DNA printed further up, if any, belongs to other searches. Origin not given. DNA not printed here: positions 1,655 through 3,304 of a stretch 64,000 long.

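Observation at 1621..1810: Enhancer-like palindrome plus a weak -24/-12 element link the sigma-54 two-component system to the downstream molybdoenzyme gene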

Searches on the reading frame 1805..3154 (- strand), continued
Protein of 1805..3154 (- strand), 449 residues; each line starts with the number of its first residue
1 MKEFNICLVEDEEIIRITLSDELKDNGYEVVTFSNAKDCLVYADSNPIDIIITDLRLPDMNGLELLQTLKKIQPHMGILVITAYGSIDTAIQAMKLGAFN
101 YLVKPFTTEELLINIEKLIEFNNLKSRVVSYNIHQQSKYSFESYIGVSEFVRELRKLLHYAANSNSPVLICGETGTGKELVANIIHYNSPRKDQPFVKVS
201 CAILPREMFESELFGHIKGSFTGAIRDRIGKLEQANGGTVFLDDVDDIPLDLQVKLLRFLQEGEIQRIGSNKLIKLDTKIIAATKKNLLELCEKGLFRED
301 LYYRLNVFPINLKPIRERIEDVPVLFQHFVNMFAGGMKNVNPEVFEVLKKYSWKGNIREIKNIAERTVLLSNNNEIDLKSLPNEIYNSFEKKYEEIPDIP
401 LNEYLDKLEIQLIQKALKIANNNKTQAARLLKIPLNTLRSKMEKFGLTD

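Call 41: search_protein_families(library=pfam, proteins=[L013:233-1195:+, L092:2636-3583:+, L006:3447-4490:+, L013:4465-5643:+, L013:5666-6967:+, L013:6988-7788:+, L092:6435-7340:+, L092:7337-9265:+, L092:9247-9672:+, L006:7643-10483:+], max_evalue=0.001)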
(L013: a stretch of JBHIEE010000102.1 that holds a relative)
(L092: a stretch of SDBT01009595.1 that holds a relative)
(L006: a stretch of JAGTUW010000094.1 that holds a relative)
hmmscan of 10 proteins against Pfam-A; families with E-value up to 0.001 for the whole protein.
L013:233-1195:+ (320 aa): 1 family
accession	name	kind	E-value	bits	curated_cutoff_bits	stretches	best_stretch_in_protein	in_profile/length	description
PF12974.12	Phosphonate-bd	-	1.3e-61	208.5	27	1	57-296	3-242/242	ABC transporter, phosphonate, periplasmic substrate-binding protein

L092:2636-3583:+ (315 aa): 1 family
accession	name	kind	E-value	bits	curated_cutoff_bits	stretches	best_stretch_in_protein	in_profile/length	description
PF12974.12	Phosphonate-bd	-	2.4e-61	207.6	27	1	59-298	3-242/242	ABC transporter, phosphonate, periplasmic substrate-binding protein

L006:3447-4490:+ (347 aa): 1 family
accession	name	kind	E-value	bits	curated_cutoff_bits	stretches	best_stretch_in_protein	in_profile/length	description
PF12974.12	Phosphonate-bd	-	1.4e-52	178.9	27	1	96-335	3-242/242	ABC transporter, phosphonate, periplasmic substrate-binding protein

L013:4465-5643:+ (392 aa): 0 families

L013:5666-6967:+ (433 aa): 0 families

L013:6988-7788:+ (266 aa): 13 families
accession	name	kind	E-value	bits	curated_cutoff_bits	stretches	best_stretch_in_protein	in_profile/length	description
PF13247.11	Fer4_11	-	1e-17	64.6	26.2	1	96-215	4-99/100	4Fe-4S dicluster domain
PF12838.12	Fer4_7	-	5.9e-12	46.3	27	3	56-117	1-51/52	4Fe-4S dicluster domain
PF13187.11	Fer4_9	-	3.9e-11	43.2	27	2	151-209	1-50/52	4Fe-4S dicluster domain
PF13237.11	Fer4_10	-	5.6e-11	42.6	25.5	2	145-207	2-53/53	4Fe-4S dicluster domain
PF12797.12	Fer4_2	-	3.2e-10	39.7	24.5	2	144-164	2-22/22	4Fe-4S binding domain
PF00037.32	Fer4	-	7.8e-08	32.3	21.1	1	146-167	2-23/24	4Fe-4S binding domain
PF12837.12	Fer4_6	-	1.3e-07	31.7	25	1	145-166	2-23/24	4Fe-4S binding domain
PF13484.11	Fer4_16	-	6.8e-07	30.4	30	1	102-165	2-66/66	4Fe-4S double cluster binding domain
PF13534.11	Fer4_17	-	0.00017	22.5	22.2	0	102-165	2-59/61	4Fe-4S dicluster domain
PF12798.12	Fer4_3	-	0.00028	21.9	27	0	152-166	1-15/15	4Fe-4S binding domain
PF12800.12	Fer4_4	-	0.00049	20.7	24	1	150-165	2-17/17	4Fe-4S binding domain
PF25160.1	LdpA_Fe-S-bd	-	0.00049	20.3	27.6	0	107-165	6-41/49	LdpA Fe-S cluster-binding domain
PF13183.11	Fer4_8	-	0.00077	20.4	27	0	101-165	4-67/68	4Fe-4S dicluster domain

L092:6435-7340:+ (301 aa): 7 families
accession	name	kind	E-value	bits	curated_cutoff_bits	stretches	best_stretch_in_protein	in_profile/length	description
PF09699.15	Paired_CXXCH_1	-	1.8e-27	95.2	20.6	2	219-254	1-37/41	Doubled CXXCH motif (Paired_CXXCH_1)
PF14522.11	Cytochrome_C7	-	4.3e-14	52.5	24.8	1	51-125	13-67/67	Cytochrome c7 and related cytochrome c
PF14537.11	Cytochrom_c3_2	-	7.3e-11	42.8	25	1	137-209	4-79/79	Cytochrome c3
PF22113.1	Mtrc-MtrF_II-IV_dom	-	5.2e-08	33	30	0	201-234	6-39/176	Outer membrane cytochrome MtrC/MtrF-like, domains II/IV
PF22678.1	Cytochrom_c_NrfB-like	-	2.2e-06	28.5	27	1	83-152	1-71/89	Cytochrome c-type protein NrfB-like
PF13435.11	Cytochrome_C554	-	7.6e-06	27.2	20.8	0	119-189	1-84/84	Cytochrome c554 and c-prime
PF02085.21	Cytochrom_CIII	-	5.3e-05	23.9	22.9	0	213-289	19-91/101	Class III cytochrome C family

L092:7337-9265:+ (642 aa): 0 families

L092:9247-9672:+ (141 aa): 0 families

L006:7643-10483:+ (946 aa): 4 families
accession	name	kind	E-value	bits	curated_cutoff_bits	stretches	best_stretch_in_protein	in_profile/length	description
PF00384.28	Molybdopterin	-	5e-24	85.4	24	1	111-561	1-342/353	Molybdopterin oxidoreductase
PF04879.21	Molybdop_Fe4S4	-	1.9e-14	53.8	22.7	1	56-107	3-54/55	Molybdopterin oxidoreductase Fe4S4 domain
PF01568.27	Molydop_binding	-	6.1e-14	52.4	26.8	1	744-836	26-105/110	Molydopterin dinucleotide binding domain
PF18962.6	Por_Secre_tail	-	8.6e-09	36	27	1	866-944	1-75/75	Secretion system C-terminal sorting domain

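Call 46: search_dna_similar(query=L006:3447-4487:+, collection=plasmids, mode=protein, max_rows=20, max_evalue=0.00001)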
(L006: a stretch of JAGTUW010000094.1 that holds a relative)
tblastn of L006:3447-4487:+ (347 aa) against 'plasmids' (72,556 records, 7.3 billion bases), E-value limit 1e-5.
Records with a match: 856; places in all: 864; records where one place covers at least 80% of the query: 29.
Best place of each record, by identity: <60% 856.
By first word of the organism name: Klebsiella 565; Rhizobium 68; Acinetobacter 24; Pseudomonas 15; Raoultella 13; Escherichia 9; Labrenzia 9; Thermus 8; Burkholderia 7; Roseovarius 6; and 73 more.
By predicted mobility (MOB-suite, as given by PLSDB): conjugative 576; non-mobilizable 225; mobilizable 55.
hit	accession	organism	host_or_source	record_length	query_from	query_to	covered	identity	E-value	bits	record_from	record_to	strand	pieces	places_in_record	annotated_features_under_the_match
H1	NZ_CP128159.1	Bacillus sp. DX3.1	bacterial isolate,field soil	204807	71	329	75%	31.7%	2e-36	147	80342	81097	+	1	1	phnD: phosphate/phosphite/phosphonate ABC transporter substrate-binding ...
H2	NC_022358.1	Sulfuricella denitrificans skB26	-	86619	111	345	68%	34.6%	2e-39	155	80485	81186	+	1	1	PhnD/SsuA/transferrin family substrate-binding protein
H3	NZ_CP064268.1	Bacillus pseudomycoides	cell culture,Zoo wolf area soil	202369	81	329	72%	31.6%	1e-36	147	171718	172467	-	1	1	phnD: phosphate/phosphite/phosphonate ABC transporter substrate-binding ...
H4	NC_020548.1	Azoarcus sp. KH32C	-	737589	75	347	79%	28.4%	3e-28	122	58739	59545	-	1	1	PhnD/SsuA/transferrin family substrate-binding protein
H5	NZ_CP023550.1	Rhodobacter sp. CZR27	cell culture,paddy soil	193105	88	343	74%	29.6%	9e-27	118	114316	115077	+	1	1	PhnD/SsuA/transferrin family substrate-binding protein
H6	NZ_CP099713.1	Dietzia kunjamensis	cell culture,water from a container for ...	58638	42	341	86%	25.2%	8e-9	65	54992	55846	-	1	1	phnD: phosphate/phosphite/phosphonate ABC transporter substrate-binding ...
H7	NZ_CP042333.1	Bosea sp. F3-2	soybean,soil sample,rhizosphere soil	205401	75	338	76%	27.7%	6e-27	119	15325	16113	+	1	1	PhnD/SsuA/transferrin family substrate-binding protein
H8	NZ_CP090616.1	Vibrio pelagius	single cell,surface seawater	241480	112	340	66%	31.8%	4e-18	93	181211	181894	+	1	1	phosphate/phosphite/phosphonate ABC transporter substrate-binding ...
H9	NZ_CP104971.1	Phyllobacterium zundukense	Vicia costata,cell culture,root nodule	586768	112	346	68%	30.9%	8e-31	130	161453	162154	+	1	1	PhnD/SsuA/transferrin family substrate-binding protein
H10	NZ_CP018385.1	Burkholderia pseudomallei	Homo sapiens,clinical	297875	119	341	64%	32.6%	1e-29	127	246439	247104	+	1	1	PhnD/SsuA/transferrin family substrate-binding protein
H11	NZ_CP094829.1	Acuticoccus sp. I52.16.1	pure culture,seawater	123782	61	340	81%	25.7%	5e-28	122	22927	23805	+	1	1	none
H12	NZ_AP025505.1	Vibrio pelagius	-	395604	112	340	66%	31.3%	2e-17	91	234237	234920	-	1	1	phosphate/phosphite/phosphonate ABC transporter substrate-binding ...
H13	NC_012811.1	Methylorubrum extorquens AM1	-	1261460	77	338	76%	27.3%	2e-25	114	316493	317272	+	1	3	none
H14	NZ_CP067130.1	Paracoccus seriniphilus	cell culture,washing water of Bugula ...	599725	116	338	64%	32.0%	5e-28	122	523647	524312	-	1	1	PhnD/SsuA/transferrin family substrate-binding protein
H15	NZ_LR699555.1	Paraburkholderia dioscoreae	-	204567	124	341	63%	32.4%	2e-31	132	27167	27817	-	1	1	PhnD/SsuA/transferrin family substrate-binding protein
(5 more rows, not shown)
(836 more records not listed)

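Call 47: get_annotated_region(hit=H2, flank=8000)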
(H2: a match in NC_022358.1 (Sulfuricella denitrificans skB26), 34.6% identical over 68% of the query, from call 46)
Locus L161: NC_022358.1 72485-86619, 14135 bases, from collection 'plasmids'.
description: Sulfuricella denitrificans skB26 plasmid pSCD, complete sequence
organism: Sulfuricella denitrificans skB26 (NCBI taxid 1163617)
taxonomy: Bacteria; Pseudomonadota; Betaproteobacteria; Nitrosomonadales; Sulfuricellaceae; Sulfuricella; Sulfuricella denitrificans; Sulfuricella denitrificans skB26
host: -; source: -; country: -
typing (MOB-suite, as given by PLSDB): non-mobilizable; replicon rep_cluster_1630
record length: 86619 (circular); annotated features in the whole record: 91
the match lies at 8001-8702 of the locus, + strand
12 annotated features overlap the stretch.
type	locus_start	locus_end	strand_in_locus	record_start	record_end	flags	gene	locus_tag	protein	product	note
CDS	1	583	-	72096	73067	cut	moaA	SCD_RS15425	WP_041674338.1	GTP 3',8-cyclase MoaA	GO:0006777 - Mo-molybdopterin cofactor biosynthetic process [Evidence IEA]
CDS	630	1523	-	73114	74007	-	-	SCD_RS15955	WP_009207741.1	molecular chaperone TorD family protein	-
CDS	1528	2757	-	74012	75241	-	nrfD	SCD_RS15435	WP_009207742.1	NrfD/PsrC family molybdoenzyme membrane anchor subunit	-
CDS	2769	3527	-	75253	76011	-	-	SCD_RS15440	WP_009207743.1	4Fe-4S dicluster domain-containing protein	-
CDS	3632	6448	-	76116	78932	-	-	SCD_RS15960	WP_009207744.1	molybdopterin-dependent oxidoreductase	-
CDS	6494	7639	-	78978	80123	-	-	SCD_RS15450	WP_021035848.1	4Fe-4S dicluster domain-containing protein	-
CDS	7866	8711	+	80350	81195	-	-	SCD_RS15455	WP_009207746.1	PhnD/SsuA/transferrin family substrate-binding protein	-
CDS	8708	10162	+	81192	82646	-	-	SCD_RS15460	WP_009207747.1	HAMP domain-containing sensor histidine kinase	GO:0007165 - signal transduction [Evidence IEA]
CDS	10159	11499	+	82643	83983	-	-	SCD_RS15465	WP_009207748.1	sigma-54 dependent transcriptional regulator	GO:0006355 - regulation of DNA-templated transcription [Evidence IEA]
CDS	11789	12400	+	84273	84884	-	-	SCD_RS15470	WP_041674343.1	nucleotidyltransferase domain-containing protein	-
CDS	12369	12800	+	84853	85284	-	-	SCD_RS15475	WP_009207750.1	hypothetical protein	-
CDS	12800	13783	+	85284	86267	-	-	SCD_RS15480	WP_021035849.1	tyrosine-type recombinase/integrase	GO:0015074 - DNA integration [Evidence IEA]; GO:0006310 - DNA recombination [Evidence IEA]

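Call 48: get_annotated_region(hit=H7, flank=8000)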
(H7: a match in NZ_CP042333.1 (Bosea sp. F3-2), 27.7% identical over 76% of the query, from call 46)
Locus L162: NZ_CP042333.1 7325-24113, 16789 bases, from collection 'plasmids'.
description: Bosea sp. F3-2 plasmid pB32-2, complete sequence
organism: Bosea sp. F3-2 (NCBI taxid 2599640)
taxonomy: Bacteria; Pseudomonadota; Alphaproteobacteria; Hyphomicrobiales; Boseaceae; Bosea; Bosea sp. F3-2
host: -; source: soybean,soil sample,rhizosphere soil; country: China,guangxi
typing (MOB-suite, as given by PLSDB): non-mobilizable
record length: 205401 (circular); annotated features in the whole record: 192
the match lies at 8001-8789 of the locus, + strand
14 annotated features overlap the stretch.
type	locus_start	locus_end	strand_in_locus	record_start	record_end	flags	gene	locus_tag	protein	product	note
CDS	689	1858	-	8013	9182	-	-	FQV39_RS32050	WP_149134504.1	ATP-binding protein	-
CDS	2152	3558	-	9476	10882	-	-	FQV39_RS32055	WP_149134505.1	ISNCY family transposase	-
CDS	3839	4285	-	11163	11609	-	-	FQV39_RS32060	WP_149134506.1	hypothetical protein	-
CDS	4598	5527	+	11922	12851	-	-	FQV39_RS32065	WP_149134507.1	ABC-three component system protein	-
CDS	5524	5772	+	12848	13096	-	-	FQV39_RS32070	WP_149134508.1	ABC-three component system middle component 6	-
CDS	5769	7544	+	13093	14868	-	-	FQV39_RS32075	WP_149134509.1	ABC-three component system protein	-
CDS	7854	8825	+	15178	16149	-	-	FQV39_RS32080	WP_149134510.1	PhnD/SsuA/transferrin family substrate-binding protein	-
CDS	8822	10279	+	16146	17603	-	-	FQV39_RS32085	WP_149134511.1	HAMP domain-containing sensor histidine kinase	GO:0007165 - signal transduction [Evidence IEA]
CDS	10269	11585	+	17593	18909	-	-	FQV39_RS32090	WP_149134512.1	sigma-54 dependent transcriptional regulator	GO:0006355 - regulation of DNA-templated transcription [Evidence IEA]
CDS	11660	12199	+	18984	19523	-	-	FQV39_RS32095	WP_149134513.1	MerR family transcriptional regulator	GO:0006355 - regulation of DNA-templated transcription [Evidence IEA]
CDS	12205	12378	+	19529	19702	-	-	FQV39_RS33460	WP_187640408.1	hypothetical protein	-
CDS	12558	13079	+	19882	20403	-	-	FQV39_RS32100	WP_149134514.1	arsenate reductase (azurin) small subunit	-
CDS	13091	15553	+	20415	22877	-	-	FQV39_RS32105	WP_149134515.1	arsenate reductase (azurin) large subunit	-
CDS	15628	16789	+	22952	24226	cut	glp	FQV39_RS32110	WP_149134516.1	gephyrin-like molybdotransferase Glp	GO:0006777 - Mo-molybdopterin cofactor biosynthetic process [Evidence IEA]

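Call 92: search_protein_families(library=pfam, proteins=[L082:9077-10171:+, L004:10065-11156:+, L082:235-3003:+, L004:374-4210:+, L082:10966-11286:+, L006:10494-11282:+, L006:11279-11929:+], max_evalue=0.001)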
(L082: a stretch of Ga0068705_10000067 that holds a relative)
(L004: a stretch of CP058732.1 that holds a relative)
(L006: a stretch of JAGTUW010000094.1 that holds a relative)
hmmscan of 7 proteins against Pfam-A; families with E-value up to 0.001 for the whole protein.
L082:9077-10171:+ (364 aa): 12 families
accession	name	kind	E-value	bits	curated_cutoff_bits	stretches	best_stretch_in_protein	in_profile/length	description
PF13247.11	Fer4_11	-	6.8e-15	55.5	26.2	2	56-113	3-60/100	4Fe-4S dicluster domain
PF12797.12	Fer4_2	-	4.7e-12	45.5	24.5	2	90-109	3-22/22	4Fe-4S binding domain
PF12838.12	Fer4_7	-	1.3e-11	45.2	27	2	63-109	2-50/52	4Fe-4S dicluster domain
PF13237.11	Fer4_10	-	4.6e-10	39.7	25.5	2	55-108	1-53/53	4Fe-4S dicluster domain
PF13187.11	Fer4_9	-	7.1e-09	36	27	2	63-109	2-49/52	4Fe-4S dicluster domain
PF18962.6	Por_Secre_tail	-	1.7e-08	35.1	27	1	284-358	1-71/75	Secretion system C-terminal sorting domain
PF12837.12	Fer4_6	-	3.2e-08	33.6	25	1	92-109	4-21/24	4Fe-4S binding domain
PF00037.32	Fer4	-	4.2e-08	33.1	21.1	2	93-109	4-20/24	4Fe-4S binding domain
PF13183.11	Fer4_8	-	4.5e-08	33.9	27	1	10-78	2-67/68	4Fe-4S dicluster domain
PF13534.11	Fer4_17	-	0.00014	22.7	22.2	0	96-148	1-47/61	4Fe-4S dicluster domain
PF12800.12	Fer4_4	-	0.00018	22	24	1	95-109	2-16/17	4Fe-4S binding domain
PF25160.1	LdpA_Fe-S-bd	-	0.00039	20.6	27.6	0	68-110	6-41/49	LdpA Fe-S cluster-binding domain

L004:10065-11156:+ (363 aa): 12 families
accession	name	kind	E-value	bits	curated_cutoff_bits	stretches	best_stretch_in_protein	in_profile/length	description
PF13247.11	Fer4_11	-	3e-14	53.5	26.2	2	56-115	3-62/100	4Fe-4S dicluster domain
PF12797.12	Fer4_2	-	3.9e-13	48.8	24.5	2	90-109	3-22/22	4Fe-4S binding domain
PF12838.12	Fer4_7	-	1.3e-11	45.2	27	2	63-109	2-50/52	4Fe-4S dicluster domain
PF12837.12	Fer4_6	-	7.1e-11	42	25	2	92-109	4-21/24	4Fe-4S binding domain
PF13237.11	Fer4_10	-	8.1e-11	42.1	25.5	2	56-108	2-53/53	4Fe-4S dicluster domain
PF13187.11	Fer4_9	-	2e-09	37.8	27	2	63-109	2-49/52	4Fe-4S dicluster domain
PF00037.32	Fer4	-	7.1e-09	35.6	21.1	2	93-109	4-20/24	4Fe-4S binding domain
PF13183.11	Fer4_8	-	9.6e-08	32.9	27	1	10-78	2-67/68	4Fe-4S dicluster domain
PF18962.6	Por_Secre_tail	-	2e-07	31.7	27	1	283-361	1-75/75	Secretion system C-terminal sorting domain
PF12800.12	Fer4_4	-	4.4e-06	27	24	1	95-109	2-16/17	4Fe-4S binding domain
PF25160.1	LdpA_Fe-S-bd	-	1.6e-05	25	27.6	1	68-110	6-41/49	LdpA Fe-S cluster-binding domain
PF12798.12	Fer4_3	-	5.1e-05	24.2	27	0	97-109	1-13/15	4Fe-4S binding domain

L082:235-3003:+ (922 aa): 0 families

L004:374-4210:+ (1278 aa): 9 families
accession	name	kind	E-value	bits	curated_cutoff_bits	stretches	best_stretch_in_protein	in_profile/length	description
PF13927.12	Ig_3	-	4.9e-28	97.9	30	2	1095-1163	1-78/78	Immunoglobulin domain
PF13895.12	Ig_2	-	1.1e-20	74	27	2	1106-1176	9-79/79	Immunoglobulin domain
PF07679.22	I-set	-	4.4e-19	68.8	23.7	2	1099-1172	4-86/90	Immunoglobulin I-set domain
PF00047.31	ig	-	1.6e-09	38.4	21.8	0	1108-1163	5-72/81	Immunoglobulin domain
PF18962.6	Por_Secre_tail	-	6.6e-08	33.2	27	1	1197-1270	1-69/75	Secretion system C-terminal sorting domain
PF19081.6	Ig_7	-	1.2e-06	29.2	27.3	0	827-900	8-80/84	Ig-like domain CHU_C associated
PF16680.11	Ig_4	-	1.9e-06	28.8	30.1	0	848-886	13-49/71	T-cell surface glycoprotein CD3 delta chain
PF16681.11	Ig_5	-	2.2e-06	28.4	27.3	0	834-886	7-59/82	Ig-like domain on T-cell surface glycoprotein CD3 epsilon chain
PF07686.23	V-set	-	1.5e-05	25.5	26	0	1139-1167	70-98/109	Immunoglobulin V-set domain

L082:10966-11286:+ (106 aa): 1 family
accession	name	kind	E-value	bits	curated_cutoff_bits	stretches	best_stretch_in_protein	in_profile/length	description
PF02627.25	CMD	-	1.1e-17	64.2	23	1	16-99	1-84/84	Carboxymuconolactone decarboxylase family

L006:10494-11282:+ (262 aa): 11 families
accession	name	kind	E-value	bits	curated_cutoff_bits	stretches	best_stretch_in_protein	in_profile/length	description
PF13247.11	Fer4_11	-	3.8e-19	69.2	26.2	2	55-118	2-65/100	4Fe-4S dicluster domain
PF12838.12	Fer4_7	-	4.6e-11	43.5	27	2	63-111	2-52/52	4Fe-4S dicluster domain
PF13187.11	Fer4_9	-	3.7e-10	40.1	27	2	96-208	1-51/52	4Fe-4S dicluster domain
PF13237.11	Fer4_10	-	8e-09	35.7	25.5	0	91-205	3-53/53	4Fe-4S dicluster domain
PF12797.12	Fer4_2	-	8.5e-09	35.2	24.5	2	91-109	4-22/22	4Fe-4S binding domain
PF00037.32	Fer4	-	1.2e-08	34.9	21.1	1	92-111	3-22/24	4Fe-4S binding domain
PF12837.12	Fer4_6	-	3.3e-07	30.4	25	1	93-111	5-23/24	4Fe-4S binding domain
PF13534.11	Fer4_17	-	1.3e-05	26.1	22.2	0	96-112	1-17/61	4Fe-4S dicluster domain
PF12798.12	Fer4_3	-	0.00035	21.6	27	0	97-111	1-15/15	4Fe-4S binding domain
PF13183.11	Fer4_8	-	0.0004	21.3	27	0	95-207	3-67/68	4Fe-4S dicluster domain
PF25160.1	LdpA_Fe-S-bd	-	0.00088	19.4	27.6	0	68-110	6-41/49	LdpA Fe-S cluster-binding domain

L006:11279-11929:+ (216 aa): 1 family
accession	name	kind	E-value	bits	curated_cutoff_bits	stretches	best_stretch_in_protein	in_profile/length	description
PF02613.20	Nitrate_red_del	-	1.9e-28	99.6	22.2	1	55-180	10-136/136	Nitrate reductase delta subunit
